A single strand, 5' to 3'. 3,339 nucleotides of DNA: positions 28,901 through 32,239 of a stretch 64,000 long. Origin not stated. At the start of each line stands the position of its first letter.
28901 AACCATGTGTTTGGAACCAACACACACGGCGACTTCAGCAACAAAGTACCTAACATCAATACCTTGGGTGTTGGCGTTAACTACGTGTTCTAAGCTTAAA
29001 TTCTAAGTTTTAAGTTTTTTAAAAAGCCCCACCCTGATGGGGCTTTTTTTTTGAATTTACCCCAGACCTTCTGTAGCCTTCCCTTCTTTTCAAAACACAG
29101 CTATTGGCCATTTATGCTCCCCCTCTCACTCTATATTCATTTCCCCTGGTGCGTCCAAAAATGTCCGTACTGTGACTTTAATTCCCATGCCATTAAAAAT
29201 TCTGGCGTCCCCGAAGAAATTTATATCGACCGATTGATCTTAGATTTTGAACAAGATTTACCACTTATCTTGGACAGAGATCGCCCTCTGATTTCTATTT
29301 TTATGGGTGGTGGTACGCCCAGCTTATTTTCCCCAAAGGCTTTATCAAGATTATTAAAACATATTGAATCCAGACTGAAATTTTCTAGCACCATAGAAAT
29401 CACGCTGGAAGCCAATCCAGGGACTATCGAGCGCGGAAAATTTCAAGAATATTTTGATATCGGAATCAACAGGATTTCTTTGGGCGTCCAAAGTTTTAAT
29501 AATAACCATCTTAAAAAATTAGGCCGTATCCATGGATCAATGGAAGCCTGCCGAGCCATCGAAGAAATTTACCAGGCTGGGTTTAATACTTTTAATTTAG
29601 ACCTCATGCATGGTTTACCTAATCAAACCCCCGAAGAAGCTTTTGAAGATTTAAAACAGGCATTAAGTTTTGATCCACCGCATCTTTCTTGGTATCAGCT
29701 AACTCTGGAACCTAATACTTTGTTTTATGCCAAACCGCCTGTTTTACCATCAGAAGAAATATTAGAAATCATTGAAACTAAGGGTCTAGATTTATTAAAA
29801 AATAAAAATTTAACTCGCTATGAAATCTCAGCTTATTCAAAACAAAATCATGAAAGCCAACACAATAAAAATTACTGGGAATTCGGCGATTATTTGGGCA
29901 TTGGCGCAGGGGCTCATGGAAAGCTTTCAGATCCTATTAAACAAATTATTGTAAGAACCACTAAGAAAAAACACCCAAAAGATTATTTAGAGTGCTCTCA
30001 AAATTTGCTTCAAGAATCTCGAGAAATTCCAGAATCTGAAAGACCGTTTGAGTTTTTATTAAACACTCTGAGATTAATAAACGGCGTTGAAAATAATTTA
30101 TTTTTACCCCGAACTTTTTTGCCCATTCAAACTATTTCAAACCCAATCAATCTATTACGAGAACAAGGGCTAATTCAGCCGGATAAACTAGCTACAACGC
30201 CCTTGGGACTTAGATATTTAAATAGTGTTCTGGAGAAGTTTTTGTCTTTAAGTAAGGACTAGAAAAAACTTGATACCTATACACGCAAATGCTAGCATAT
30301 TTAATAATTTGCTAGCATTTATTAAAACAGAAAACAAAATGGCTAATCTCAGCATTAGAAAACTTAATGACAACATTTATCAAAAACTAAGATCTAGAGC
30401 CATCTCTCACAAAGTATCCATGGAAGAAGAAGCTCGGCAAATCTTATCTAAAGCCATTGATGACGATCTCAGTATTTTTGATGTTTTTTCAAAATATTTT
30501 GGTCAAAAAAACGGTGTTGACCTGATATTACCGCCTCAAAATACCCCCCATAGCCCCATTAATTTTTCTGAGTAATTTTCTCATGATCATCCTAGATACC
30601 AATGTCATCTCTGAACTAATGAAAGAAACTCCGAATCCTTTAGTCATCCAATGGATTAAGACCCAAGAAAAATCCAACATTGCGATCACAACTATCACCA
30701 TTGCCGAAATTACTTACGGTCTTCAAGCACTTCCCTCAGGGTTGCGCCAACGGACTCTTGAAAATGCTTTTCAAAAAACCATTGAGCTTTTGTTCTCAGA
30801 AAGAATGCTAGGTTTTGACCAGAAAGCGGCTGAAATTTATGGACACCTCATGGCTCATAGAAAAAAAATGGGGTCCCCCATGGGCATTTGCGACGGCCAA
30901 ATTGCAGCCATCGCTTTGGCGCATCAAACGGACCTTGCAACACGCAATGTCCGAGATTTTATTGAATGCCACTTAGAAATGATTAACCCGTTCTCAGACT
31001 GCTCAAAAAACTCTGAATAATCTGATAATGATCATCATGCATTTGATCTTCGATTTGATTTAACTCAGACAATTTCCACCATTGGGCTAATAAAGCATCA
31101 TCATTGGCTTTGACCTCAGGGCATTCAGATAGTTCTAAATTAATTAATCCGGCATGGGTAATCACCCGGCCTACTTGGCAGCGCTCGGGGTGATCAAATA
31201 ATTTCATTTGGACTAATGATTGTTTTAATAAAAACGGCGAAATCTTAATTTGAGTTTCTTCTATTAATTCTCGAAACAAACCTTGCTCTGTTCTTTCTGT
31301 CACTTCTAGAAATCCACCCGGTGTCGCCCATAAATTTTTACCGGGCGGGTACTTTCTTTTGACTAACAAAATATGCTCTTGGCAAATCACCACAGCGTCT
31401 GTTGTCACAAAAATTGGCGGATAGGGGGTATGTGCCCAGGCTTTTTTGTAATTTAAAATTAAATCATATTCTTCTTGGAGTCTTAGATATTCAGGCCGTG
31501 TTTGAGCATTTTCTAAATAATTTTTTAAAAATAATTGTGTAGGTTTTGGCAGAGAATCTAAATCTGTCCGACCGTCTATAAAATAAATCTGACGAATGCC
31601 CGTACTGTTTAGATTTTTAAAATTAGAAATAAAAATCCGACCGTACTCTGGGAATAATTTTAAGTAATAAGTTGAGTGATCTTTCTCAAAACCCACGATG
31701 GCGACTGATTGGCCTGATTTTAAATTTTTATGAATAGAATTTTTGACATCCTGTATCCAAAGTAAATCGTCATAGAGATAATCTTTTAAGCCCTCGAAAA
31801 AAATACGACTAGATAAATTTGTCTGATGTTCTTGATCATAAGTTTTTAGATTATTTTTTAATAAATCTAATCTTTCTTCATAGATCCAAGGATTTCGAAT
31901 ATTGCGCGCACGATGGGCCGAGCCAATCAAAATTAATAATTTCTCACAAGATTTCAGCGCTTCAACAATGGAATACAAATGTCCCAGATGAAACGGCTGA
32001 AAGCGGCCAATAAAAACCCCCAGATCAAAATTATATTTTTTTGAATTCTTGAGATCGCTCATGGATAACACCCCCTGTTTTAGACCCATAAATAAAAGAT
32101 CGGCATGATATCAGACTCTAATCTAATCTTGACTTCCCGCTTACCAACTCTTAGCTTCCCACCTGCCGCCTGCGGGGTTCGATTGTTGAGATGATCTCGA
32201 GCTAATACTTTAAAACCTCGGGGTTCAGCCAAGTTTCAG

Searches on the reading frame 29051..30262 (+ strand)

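Call 23: search_protein_families(library=ncbifam, proteins=[window:29051-30262:+], max_evalue=0.00001)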
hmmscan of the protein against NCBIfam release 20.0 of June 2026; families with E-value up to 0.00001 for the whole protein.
window:29051-30262:+ (403 aa): 19 families
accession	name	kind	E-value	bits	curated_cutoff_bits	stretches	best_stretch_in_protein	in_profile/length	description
TIGR00539.1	hemN_rel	equivalog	3.7e-112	375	205.4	1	25-364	1-333/361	radical SAM family heme chaperone HemW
NF005133.0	PRK06582.1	equivalog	2e-72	244.4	597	1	25-376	12-366/390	coproporphyrinogen III oxidase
NF006067.1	PRK08208.1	equivalog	2.3e-48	165.2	380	1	25-399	36-416/427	STM4012 family radical SAM protein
TIGR04107.1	rSAM_HutW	equivalog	5.3e-45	154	400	1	26-293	41-312/419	heme anaerobic degradation radical SAM methyltransferase ChuW/HutW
TIGR03994.1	rSAM_HemZ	equivalog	1e-42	146.7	321.4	1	25-219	85-278/401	coproporphyrinogen dehydrogenase HemZ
NF004567.0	PRK05904.1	equivalog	1.3e-42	146.3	355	1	27-290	9-265/353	coproporphyrinogen III oxidase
TIGR00538.1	hemN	equivalog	7.7e-41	140.3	324.95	1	23-223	48-246/454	oxygen-independent coproporphyrinogen III oxidase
NF006064.0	PRK08207.2-2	equivalog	7.3e-34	117.6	504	1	25-324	145-456/465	coproporphyrinogen III oxidase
NF006061.0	PRK08207.1-4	equivalog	1.2e-31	110.1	702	1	25-322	174-488/501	coproporphyrinogen III oxidase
NF006385.0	PRK08629.1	equivalog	1.6e-29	103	355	1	27-295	55-312/439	coproporphyrinogen III oxidase family protein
NF006060.0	PRK08207.1-3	equivalog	1.1e-25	90.4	653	1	25-221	150-348/477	coproporphyrinogen III oxidase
TIGR04419.1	no_iron_rSAM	equivalog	6.4e-22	78.6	300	1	94-288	56-253/378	HemN-related non-iron pseudo-SAM protein PsgB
NF006065.0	PRK08207.2-4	equivalog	6.4e-20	71.6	922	1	26-220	170-369/484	coproporphyrinogen III oxidase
NF006066.0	PRK08207.2-5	equivalog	8.3e-19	67.6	1117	1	25-218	191-385/518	coproporphyrinogen III oxidase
NF006063.0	PRK08207.2-1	equivalog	1.2e-18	67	1074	1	25-192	193-361/518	coproporphyrinogen III oxidase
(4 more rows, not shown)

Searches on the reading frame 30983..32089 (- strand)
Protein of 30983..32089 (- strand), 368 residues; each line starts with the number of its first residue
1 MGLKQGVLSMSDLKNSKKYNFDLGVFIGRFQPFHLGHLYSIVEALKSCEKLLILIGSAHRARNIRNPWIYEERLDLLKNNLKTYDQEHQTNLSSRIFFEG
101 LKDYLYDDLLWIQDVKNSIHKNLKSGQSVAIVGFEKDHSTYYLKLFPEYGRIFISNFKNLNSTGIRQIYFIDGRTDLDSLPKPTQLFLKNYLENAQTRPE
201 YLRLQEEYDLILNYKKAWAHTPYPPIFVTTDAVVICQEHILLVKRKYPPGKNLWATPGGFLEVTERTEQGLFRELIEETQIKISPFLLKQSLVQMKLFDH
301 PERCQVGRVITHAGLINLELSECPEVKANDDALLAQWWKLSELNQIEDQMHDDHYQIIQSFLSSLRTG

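Call 23: search_protein_families(library=ncbifam, proteins=[window:30983-32089:-], max_evalue=0.00001)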
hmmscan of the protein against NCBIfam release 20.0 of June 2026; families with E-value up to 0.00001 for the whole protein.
window:30983-32089:- (368 aa): 14 families
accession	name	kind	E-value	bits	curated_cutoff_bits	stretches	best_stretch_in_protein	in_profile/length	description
NF003791.0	PRK05379.2-3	equivalog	1e-96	324.1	409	1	19-363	3-338/340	bifunctional nicotinamide-nucleotide adenylyltransferase/Nudix hydroxylase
NF003786.0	PRK05379.1-2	equivalog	2e-94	316.7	397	1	16-362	9-352/354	bifunctional nicotinamide-nucleotide adenylyltransferase/Nudix hydroxylase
NF003785.0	PRK05379.1-1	equivalog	2.4e-82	277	418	1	21-362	2-340/347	bifunctional nicotinamide-nucleotide adenylyltransferase/Nudix hydroxylase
NF003787.0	PRK05379.1-4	equivalog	6e-81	272.1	449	1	17-364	5-345/346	bifunctional nicotinamide-nucleotide adenylyltransferase/Nudix hydroxylase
NF003788.0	PRK05379.1-5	equivalog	4.5e-77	259.7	354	1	20-363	4-349/351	bifunctional nicotinamide-nucleotide adenylyltransferase/Nudix hydroxylase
NF003790.0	PRK05379.2-2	equivalog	1e-71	241.9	403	1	22-363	20-352/354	bifunctional nicotinamide mononucleotide adenylyltransferase/ADP-ribose pyrophosphatase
NF003789.0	PRK05379.2-1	equivalog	2.6e-40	138.3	355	1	24-313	10-262/312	bifunctional nicotinamide mononucleotide adenylyltransferase/ADP-ribose pyrophosphatase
NF010365.0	PRK13793.1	equivalog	7.5e-33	113.8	198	1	19-208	2-179/196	nicotinate-nicotinamide nucleotide adenylyltransferase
NF002243.0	PRK01153.1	subfamily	2e-14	53.6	127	1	24-90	3-69/175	nicotinamide-nucleotide adenylyltransferase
TIGR01527.1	arch_NMN_Atrans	equivalog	4.3e-14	52.4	181.2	1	24-117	2-89/167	nicotinamide-nucleotide adenylyltransferase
TIGR00125.1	cyt_tran_rel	domain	8.8e-12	45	27.7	1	24-78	2-57/65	adenylyltransferase/cytidyltransferase family protein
TIGR01526.1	nadR_NMN_Atrans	equivalog_domain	7.3e-09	35.3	341.15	1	23-147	3-121/325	nicotinamide-nucleotide adenylyltransferase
NF005988.0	PRK08099.1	equivalog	9.3e-08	31.6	201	1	19-145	62-190/411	multifunctional transcriptional regulator/nicotinamide-nucleotide adenylyltransferase/ribosylnicotinamide kinase NadR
NF050029.2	TransRepNtr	equivalog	4.4e-07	29.6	400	1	206-360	4-151/245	ADPR responsive transcriptional repressor NtrR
